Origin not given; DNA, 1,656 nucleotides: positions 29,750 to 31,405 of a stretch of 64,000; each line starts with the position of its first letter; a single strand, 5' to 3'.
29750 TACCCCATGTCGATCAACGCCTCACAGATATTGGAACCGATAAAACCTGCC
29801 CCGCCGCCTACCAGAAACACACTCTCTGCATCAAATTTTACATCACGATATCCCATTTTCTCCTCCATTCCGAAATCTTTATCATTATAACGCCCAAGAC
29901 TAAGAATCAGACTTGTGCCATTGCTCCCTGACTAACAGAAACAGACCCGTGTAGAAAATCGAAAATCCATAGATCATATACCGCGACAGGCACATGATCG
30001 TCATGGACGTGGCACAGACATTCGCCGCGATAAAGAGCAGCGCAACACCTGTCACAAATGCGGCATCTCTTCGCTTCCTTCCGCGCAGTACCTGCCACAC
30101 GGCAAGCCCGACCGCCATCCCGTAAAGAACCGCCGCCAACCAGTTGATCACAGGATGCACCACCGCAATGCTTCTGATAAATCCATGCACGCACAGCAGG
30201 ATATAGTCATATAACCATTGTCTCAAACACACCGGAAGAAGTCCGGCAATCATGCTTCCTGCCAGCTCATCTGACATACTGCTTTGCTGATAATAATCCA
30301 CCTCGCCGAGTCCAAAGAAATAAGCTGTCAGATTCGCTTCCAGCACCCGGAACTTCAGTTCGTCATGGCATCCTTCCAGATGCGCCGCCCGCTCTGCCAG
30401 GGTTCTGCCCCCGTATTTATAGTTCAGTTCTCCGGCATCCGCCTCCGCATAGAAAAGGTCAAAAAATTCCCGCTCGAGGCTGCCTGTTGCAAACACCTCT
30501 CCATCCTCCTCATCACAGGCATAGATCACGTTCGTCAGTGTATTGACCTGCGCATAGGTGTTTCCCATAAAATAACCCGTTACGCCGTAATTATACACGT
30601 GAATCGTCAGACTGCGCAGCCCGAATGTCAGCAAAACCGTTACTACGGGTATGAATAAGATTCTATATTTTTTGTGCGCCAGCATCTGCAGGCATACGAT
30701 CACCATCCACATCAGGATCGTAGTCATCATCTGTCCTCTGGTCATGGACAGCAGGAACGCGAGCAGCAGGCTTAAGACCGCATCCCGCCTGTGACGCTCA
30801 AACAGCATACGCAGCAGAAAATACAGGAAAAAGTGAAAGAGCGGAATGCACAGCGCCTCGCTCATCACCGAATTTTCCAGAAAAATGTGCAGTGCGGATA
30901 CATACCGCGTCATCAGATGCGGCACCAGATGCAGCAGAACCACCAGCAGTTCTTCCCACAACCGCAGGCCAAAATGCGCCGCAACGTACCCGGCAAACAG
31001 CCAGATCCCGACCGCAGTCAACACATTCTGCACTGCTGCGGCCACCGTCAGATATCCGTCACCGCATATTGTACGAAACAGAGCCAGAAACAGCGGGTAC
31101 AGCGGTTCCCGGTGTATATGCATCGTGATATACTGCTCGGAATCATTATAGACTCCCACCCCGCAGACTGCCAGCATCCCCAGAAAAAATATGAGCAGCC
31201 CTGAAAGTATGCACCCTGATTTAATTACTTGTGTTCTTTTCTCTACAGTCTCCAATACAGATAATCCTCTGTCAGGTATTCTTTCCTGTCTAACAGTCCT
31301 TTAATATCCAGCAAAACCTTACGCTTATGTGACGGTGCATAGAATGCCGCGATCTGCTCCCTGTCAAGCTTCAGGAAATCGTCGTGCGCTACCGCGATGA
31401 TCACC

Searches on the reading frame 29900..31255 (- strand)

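Call 6: search_protein_families(library=pfam, proteins=[window:29900-31255:-], max_evalue=0.001)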
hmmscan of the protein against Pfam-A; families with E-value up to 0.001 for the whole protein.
window:29900-31255:- (451 aa): 0 families

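Call 15: search_protein_families(library=ncbifam, proteins=[window:29900-31255:-], max_evalue=1e-10)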
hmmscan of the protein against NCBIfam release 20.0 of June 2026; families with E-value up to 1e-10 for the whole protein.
window:29900-31255:- (451 aa): 0 families

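Call 77: search_protein_families(library=pfam, proteins=[window:29900-31255:-], max_evalue=0.5)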
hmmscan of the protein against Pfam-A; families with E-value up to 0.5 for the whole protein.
window:29900-31255:- (451 aa): 3 families
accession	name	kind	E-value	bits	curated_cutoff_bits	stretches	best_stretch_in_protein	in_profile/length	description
PF20506.3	DUF6732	-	0.0079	16.4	27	1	372-398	32-58/72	Family of unknown function (DUF6732)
PF20412.3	RALGAPB_N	-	0.019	15.4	27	1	95-150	27-76/125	RALGAPB N-terminal domain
PF22865.1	MgtS-like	-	0.21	12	27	1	77-96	6-26/31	Small protein MgtS-like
